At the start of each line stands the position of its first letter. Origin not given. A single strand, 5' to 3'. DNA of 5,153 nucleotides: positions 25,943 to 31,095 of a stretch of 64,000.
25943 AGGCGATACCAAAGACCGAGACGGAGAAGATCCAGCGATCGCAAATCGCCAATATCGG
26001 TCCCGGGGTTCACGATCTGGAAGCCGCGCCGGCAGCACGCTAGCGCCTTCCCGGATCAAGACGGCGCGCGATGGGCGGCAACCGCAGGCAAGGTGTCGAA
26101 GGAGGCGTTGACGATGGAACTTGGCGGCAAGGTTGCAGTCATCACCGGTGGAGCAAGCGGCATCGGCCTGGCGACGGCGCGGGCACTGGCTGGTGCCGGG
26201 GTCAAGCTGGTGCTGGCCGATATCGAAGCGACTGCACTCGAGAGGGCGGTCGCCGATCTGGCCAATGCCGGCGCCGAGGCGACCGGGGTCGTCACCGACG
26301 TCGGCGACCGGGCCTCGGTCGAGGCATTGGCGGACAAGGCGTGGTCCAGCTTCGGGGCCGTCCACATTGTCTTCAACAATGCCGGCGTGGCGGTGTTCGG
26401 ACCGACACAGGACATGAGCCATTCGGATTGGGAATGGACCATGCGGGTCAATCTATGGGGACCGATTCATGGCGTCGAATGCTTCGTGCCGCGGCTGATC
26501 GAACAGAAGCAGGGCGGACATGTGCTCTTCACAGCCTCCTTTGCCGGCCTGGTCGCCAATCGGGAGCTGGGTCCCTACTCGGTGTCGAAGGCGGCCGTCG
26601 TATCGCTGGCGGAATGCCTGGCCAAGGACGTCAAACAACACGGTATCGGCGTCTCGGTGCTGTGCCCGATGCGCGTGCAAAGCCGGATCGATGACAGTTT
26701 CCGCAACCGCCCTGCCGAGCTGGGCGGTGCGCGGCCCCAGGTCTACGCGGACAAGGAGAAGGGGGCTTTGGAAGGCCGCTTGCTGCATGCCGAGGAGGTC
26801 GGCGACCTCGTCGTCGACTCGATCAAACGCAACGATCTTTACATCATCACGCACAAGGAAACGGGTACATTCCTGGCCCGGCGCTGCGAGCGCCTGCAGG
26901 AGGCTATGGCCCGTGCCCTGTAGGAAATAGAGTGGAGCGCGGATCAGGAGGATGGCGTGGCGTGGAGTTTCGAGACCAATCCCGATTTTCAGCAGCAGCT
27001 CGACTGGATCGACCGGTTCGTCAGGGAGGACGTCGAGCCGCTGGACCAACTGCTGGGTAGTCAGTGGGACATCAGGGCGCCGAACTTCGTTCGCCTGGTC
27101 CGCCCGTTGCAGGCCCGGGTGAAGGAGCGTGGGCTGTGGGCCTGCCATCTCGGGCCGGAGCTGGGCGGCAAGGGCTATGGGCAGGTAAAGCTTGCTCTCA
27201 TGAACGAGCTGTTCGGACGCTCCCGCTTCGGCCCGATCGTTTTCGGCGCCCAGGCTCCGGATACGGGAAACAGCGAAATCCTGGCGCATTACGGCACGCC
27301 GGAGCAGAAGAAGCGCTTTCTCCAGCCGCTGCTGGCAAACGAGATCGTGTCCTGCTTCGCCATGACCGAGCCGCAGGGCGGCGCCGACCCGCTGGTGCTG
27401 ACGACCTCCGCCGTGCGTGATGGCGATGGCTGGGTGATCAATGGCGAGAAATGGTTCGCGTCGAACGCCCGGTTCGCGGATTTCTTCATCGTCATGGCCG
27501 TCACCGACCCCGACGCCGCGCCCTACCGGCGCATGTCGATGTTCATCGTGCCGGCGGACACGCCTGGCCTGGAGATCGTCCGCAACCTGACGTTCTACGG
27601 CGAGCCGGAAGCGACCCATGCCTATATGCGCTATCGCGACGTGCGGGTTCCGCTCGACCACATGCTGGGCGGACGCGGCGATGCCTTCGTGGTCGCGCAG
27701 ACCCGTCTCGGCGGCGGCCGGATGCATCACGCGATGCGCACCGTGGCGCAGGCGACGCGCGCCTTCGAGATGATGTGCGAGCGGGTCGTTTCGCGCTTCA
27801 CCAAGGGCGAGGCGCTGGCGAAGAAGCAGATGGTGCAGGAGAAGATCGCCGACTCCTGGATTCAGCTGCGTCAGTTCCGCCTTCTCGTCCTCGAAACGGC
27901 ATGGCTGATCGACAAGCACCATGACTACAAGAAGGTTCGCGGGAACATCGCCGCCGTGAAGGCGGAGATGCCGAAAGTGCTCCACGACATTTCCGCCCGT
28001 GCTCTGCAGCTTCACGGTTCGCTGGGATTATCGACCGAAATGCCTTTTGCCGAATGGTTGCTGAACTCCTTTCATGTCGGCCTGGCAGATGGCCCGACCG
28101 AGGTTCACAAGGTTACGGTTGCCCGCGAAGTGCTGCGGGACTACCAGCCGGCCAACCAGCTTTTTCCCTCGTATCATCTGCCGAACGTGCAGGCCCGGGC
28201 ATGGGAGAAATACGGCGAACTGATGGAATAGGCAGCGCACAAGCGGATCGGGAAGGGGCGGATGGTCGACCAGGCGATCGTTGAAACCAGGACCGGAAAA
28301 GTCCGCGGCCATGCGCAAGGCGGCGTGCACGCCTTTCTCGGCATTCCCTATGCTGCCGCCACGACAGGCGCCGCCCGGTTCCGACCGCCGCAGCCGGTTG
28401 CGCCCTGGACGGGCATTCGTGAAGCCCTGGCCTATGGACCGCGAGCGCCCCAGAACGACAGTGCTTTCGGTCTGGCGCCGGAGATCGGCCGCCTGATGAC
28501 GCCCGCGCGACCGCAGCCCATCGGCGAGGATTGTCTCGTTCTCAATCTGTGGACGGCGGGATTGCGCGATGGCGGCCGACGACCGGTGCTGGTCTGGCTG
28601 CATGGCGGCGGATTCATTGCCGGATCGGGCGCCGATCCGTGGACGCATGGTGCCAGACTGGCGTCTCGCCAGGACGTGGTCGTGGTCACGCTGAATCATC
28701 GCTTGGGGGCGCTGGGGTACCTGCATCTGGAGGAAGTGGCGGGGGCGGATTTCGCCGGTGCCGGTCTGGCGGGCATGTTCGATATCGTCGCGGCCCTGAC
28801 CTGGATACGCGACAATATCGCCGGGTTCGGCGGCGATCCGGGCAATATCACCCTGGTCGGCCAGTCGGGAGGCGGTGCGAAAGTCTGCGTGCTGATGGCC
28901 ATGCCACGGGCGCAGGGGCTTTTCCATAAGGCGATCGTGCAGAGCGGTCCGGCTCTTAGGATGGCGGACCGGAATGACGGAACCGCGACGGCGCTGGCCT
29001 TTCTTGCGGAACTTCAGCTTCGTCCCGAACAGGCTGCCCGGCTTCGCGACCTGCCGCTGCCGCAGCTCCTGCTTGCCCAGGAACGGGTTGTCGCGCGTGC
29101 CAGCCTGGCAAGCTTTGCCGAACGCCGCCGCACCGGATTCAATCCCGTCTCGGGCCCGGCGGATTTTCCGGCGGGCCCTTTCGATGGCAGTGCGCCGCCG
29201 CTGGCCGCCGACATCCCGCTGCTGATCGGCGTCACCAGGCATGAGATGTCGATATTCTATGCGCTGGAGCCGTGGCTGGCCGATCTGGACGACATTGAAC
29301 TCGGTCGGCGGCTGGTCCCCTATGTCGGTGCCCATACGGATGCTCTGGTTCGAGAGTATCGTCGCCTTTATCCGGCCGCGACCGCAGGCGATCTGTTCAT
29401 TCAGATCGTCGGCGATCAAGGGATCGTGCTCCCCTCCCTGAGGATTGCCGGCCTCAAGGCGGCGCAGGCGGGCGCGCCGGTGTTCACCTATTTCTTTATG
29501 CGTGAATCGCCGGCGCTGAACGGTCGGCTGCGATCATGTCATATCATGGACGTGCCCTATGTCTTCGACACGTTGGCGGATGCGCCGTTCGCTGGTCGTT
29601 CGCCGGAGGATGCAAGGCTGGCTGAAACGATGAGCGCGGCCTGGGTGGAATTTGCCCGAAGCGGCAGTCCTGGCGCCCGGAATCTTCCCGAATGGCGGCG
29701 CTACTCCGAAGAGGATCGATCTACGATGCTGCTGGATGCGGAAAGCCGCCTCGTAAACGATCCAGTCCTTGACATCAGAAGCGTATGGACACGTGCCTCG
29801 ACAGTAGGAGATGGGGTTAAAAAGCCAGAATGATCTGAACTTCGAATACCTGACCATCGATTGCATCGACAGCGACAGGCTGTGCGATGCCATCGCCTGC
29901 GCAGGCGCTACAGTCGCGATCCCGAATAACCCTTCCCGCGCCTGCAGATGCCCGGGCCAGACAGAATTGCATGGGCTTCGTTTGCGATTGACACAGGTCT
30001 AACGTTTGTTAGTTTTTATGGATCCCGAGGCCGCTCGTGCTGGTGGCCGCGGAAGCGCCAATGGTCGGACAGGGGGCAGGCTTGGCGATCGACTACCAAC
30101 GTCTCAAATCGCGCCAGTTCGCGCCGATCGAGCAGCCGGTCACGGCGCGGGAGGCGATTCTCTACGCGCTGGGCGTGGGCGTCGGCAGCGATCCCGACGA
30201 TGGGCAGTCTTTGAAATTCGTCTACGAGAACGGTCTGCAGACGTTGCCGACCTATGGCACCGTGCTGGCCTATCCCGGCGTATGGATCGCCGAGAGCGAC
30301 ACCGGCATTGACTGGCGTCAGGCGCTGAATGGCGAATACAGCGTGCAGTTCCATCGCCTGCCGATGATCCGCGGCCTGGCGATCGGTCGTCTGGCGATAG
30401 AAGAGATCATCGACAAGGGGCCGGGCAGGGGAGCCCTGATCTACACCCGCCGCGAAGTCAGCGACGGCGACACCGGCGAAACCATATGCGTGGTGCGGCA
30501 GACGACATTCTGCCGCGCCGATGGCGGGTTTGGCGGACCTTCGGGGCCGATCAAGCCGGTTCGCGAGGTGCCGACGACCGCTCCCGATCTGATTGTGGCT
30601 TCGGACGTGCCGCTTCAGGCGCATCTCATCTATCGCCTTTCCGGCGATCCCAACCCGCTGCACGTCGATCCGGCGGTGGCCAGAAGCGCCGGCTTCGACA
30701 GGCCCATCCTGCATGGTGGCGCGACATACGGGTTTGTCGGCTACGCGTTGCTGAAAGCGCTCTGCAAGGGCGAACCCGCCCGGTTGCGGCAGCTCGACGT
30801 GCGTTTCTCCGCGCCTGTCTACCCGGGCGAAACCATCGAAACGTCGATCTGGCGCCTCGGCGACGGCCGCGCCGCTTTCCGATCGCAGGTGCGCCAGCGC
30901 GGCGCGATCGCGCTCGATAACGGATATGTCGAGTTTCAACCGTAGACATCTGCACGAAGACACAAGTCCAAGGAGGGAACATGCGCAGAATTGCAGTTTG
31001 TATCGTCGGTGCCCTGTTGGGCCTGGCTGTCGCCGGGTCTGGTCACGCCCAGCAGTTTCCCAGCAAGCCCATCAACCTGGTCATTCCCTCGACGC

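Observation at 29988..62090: One 14-nt AT-rich operator/promoter motif recurs at seven sites and ties six transcription units into a putative TetR regulon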

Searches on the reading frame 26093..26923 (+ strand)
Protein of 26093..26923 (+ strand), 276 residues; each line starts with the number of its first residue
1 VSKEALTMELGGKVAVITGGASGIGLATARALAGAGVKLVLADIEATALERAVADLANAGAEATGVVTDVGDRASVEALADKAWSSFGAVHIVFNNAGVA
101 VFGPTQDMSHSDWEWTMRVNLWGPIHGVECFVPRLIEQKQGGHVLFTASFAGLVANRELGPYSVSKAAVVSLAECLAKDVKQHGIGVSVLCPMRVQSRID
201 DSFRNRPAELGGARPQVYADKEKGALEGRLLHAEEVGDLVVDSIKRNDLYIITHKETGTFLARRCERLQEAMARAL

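Call 17: search_protein_families(library=pfam, proteins=[window:26093-26923:+], max_evalue=0.01)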
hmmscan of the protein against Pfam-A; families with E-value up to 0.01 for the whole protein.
window:26093-26923:+ (276 aa): 3 families
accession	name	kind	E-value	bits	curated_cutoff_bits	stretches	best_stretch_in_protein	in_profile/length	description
PF00106.31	adh_short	-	6.9e-49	166.4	26.6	1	13-204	1-191/195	short chain dehydrogenase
PF13561.12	adh_short_C2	-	4.7e-37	128.2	27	1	21-241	3-214/236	Enoyl-(Acyl carrier protein) reductase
PF08659.16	KR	-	1.6e-14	54.7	22.6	1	15-176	3-163/180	KR domain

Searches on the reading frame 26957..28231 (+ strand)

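Call 17: search_protein_families(library=pfam, proteins=[window:26957-28231:+], max_evalue=0.01)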
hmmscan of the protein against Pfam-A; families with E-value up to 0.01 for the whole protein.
window:26957-28231:+ (424 aa): 5 families
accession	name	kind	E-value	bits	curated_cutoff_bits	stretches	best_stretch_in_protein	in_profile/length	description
PF00441.29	Acyl-CoA_dh_1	-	3.7e-26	92.5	22.4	1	244-392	4-149/150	Acyl-CoA dehydrogenase, C-terminal domain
PF02770.24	Acyl-CoA_dh_M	-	1.1e-24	86.9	33.3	1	133-229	1-97/97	Acyl-CoA dehydrogenase, middle domain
PF02771.21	Acyl-CoA_dh_N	-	2.8e-10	41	22.9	1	12-129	5-113/113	Acyl-CoA dehydrogenase, N-terminal domain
PF11794.13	HpaB_N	-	1.5e-06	28.5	35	1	116-215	127-235/270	4-hydroxyphenylacetate 3-hydroxylase N terminal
PF08028.16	Acyl-CoA_dh_2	-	0.00068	20.4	22.7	1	258-363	3-115/134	Acyl-CoA dehydrogenase, C-terminal domain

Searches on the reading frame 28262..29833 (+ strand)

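Call 12: search_protein_families(library=pfam, proteins=[window:28262-29833:+])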
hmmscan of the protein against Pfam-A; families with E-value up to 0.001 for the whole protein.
window:28262-29833:+ (523 aa): 3 families
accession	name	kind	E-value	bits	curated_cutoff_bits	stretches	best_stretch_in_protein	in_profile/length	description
PF00135.34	COesterase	-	2.4e-97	327.5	27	1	4-496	2-501/515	Carboxylesterase family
PF07859.19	Abhydrolase_3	-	2.9e-11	44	25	2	172-266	49-144/210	alpha/beta hydrolase fold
PF20434.5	BD-FAE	-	1.1e-07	32.1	26.8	1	106-218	12-112/215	BD-FAE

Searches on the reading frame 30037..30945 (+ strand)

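Call 12: search_protein_families(library=pfam, proteins=[window:30037-30945:+])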
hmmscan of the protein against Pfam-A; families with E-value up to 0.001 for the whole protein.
window:30037-30945:+ (302 aa): 3 families
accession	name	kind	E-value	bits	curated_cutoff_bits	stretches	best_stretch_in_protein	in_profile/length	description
PF01575.25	MaoC_dehydratas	-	1.3e-23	83.3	27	1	193-283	20-110/123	MaoC like domain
PF22622.2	MFE-2_hydrat-2_N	-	1.6e-12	47.7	27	1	35-160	3-129/130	MFE-2 hydratase 2 N-terminal domain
PF13452.11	FAS1_DH_region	-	0.00029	21.4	22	0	203-224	27-48/132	FAS1-like, dehydratase domain region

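Call 23: search_protein_families(library=ncbifam, proteins=[window:30037-30945:+], max_evalue=0.001)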
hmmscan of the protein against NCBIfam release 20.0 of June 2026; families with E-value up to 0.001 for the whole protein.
window:30037-30945:+ (302 aa): 3 families
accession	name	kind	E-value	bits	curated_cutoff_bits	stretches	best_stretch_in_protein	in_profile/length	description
NF040620.1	fused_HadA_HadB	exception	4.3e-08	33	350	1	201-269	223-289/329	fused (3R)-hydroxyacyl-ACP dehydratase subunits HadA/HadB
NF010246.0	PRK13693.1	equivalog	2.6e-07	30.7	203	1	201-262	33-92/142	(3R)-hydroxyacyl-ACP dehydratase subunit HadB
NF006045.0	PRK08190.1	subfamily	0.00052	19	282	1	199-271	35-106/467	bifunctional enoyl-CoA hydratase/phosphate acetyltransferase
